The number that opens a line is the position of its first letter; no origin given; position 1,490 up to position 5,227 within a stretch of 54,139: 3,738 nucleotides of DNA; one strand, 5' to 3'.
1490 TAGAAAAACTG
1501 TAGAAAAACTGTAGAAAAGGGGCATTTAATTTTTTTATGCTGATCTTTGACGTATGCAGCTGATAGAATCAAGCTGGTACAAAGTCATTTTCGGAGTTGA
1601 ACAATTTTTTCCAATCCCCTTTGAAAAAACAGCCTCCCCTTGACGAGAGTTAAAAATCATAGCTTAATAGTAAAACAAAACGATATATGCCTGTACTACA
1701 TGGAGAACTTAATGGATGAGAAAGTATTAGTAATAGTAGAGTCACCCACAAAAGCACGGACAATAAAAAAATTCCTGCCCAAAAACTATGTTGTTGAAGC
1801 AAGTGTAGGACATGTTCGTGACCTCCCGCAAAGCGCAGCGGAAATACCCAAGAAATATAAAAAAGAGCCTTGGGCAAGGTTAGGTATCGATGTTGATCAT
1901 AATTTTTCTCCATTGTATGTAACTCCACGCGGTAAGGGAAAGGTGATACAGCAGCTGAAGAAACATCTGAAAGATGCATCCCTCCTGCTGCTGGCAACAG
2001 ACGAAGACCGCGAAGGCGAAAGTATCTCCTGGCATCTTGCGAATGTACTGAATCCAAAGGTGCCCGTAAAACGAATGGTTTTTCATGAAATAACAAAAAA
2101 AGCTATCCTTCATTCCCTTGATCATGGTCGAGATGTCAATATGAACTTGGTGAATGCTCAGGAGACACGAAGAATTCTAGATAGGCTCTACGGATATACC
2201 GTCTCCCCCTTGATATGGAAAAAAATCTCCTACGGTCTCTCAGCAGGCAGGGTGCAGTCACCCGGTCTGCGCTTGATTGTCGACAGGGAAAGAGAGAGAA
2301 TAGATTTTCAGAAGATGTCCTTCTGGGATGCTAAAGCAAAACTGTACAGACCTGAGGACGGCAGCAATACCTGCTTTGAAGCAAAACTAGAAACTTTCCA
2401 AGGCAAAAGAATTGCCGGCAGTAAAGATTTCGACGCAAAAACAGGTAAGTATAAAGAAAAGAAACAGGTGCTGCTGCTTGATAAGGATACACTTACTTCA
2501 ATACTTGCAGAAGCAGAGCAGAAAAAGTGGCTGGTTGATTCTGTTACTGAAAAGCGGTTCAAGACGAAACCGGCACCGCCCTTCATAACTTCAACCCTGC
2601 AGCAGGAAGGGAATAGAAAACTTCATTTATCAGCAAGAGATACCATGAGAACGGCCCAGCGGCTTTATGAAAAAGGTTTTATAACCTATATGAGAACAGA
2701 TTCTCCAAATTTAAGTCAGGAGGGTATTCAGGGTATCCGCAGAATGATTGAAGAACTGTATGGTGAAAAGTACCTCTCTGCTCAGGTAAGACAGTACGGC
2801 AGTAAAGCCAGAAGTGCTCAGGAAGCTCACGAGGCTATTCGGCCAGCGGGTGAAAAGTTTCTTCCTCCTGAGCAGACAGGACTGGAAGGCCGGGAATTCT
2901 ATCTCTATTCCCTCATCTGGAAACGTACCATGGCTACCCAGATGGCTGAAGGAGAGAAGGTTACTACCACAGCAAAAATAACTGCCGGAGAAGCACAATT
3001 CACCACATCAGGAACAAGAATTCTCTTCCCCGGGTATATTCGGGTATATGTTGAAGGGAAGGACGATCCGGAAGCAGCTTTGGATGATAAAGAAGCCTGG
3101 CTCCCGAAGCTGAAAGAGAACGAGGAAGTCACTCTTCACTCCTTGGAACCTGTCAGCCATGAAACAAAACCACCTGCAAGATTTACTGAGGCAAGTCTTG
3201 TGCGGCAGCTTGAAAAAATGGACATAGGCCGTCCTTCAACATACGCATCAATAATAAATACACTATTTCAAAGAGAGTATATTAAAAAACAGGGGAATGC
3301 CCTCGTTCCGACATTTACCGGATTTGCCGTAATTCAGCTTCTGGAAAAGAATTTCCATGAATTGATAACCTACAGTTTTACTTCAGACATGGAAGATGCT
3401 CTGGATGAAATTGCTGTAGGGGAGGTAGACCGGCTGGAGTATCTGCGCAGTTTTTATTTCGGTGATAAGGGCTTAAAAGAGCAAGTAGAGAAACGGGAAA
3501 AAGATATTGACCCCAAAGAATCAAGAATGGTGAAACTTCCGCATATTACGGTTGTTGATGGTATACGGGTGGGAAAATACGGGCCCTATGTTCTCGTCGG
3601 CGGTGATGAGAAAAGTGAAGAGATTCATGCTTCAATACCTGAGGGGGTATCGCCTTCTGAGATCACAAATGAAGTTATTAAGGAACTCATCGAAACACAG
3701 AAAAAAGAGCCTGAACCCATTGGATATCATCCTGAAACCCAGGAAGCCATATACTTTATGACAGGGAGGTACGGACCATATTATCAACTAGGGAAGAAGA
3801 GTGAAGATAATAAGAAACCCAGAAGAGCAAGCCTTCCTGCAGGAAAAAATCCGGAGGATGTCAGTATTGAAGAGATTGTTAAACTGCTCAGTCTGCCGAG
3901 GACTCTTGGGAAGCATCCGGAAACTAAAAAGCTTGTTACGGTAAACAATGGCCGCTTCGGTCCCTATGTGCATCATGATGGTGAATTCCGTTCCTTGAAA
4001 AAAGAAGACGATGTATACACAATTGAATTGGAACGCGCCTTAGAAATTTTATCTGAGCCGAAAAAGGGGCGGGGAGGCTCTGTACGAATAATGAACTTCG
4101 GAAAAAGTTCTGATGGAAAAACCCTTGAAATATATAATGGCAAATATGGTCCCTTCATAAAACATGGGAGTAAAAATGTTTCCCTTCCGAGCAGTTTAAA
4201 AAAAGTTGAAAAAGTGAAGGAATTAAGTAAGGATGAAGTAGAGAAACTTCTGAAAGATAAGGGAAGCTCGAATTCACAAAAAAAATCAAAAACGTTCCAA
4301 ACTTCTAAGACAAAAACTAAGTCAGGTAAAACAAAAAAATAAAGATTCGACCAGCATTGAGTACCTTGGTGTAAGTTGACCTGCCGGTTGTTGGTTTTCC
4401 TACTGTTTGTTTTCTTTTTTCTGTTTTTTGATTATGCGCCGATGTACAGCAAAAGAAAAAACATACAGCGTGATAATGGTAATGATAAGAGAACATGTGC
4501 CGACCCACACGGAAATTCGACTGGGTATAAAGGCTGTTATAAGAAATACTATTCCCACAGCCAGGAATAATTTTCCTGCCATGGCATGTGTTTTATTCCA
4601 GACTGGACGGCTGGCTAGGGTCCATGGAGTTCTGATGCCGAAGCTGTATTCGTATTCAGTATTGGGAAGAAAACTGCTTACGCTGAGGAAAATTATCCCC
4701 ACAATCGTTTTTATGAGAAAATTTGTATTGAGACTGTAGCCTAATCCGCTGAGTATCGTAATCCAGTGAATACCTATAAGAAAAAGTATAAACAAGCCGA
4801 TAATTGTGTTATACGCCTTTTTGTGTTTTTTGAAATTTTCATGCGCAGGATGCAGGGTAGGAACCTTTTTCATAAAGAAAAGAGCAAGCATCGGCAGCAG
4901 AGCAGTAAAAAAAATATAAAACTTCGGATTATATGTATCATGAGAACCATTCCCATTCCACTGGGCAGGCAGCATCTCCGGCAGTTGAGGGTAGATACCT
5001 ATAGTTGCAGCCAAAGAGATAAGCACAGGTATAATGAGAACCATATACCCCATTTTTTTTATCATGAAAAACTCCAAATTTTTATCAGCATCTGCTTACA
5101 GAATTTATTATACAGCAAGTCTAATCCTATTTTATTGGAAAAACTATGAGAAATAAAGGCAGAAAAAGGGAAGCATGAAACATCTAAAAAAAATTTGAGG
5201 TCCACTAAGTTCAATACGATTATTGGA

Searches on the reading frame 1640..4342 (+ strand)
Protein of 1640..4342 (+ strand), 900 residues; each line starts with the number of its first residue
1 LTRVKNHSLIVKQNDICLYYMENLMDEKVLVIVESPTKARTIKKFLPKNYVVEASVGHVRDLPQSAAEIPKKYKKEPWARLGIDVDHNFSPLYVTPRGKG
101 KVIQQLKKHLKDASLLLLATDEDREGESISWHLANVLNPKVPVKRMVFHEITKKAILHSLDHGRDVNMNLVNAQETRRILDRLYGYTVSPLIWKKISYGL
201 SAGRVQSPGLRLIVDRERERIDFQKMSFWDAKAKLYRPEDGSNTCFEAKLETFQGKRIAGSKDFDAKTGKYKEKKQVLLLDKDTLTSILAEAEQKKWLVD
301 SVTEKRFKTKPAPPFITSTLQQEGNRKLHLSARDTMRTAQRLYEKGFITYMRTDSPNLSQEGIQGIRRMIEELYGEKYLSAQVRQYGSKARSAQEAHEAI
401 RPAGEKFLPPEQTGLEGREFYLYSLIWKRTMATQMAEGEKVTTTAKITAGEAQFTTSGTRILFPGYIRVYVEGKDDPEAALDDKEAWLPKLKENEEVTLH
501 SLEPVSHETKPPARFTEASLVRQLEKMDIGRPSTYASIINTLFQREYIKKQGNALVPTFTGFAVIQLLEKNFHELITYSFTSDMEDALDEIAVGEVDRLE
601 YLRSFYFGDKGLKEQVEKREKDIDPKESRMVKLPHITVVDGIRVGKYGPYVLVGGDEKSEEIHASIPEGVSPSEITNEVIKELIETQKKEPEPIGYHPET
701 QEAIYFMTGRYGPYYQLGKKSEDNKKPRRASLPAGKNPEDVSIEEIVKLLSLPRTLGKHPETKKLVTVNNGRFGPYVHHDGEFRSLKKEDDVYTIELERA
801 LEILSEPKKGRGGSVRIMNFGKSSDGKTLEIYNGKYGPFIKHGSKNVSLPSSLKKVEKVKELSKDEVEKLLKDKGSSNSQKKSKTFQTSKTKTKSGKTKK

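Call 25: search_protein_families(library=pfam, proteins=[window:1640-4342:+], max_evalue=0.00001)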
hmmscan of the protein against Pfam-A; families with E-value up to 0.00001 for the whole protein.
window:1640-4342:+ (900 aa): 3 families
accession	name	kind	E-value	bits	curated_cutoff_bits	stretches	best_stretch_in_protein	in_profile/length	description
PF01131.25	Topoisom_bac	-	3.9e-118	395.5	35.1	1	166-602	2-410/411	DNA topoisomerase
PF13368.11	Toprim_C_rpt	-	4.2e-52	174.3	22.3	3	759-811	1-53/57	Topoisomerase C-terminal repeat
PF01751.28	Toprim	-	4.4e-19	68.9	23.1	1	29-151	1-96/96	Toprim domain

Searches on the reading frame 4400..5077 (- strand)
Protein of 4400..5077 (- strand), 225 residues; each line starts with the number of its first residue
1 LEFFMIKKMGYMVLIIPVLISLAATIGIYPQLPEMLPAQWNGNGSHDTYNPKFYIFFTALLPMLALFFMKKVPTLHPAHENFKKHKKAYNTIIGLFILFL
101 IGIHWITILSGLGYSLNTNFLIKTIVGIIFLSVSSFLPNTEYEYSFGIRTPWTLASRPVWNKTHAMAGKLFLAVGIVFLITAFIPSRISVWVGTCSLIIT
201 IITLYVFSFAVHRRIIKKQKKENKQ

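Call 25: search_protein_families(library=pfam, proteins=[window:4400-5077:-], max_evalue=0.00001)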
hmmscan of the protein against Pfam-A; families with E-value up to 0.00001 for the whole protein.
window:4400-5077:- (225 aa): 2 families
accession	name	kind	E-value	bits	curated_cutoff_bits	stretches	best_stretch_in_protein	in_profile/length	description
PF13630.11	SdpI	-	3.9e-16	59.4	28.2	1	143-204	5-67/71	SdpI/YfhL protein family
PF07853.16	DUF1648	-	4e-09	36.4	28.7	1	18-60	3-46/49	Domain of unknown function (DUF1648)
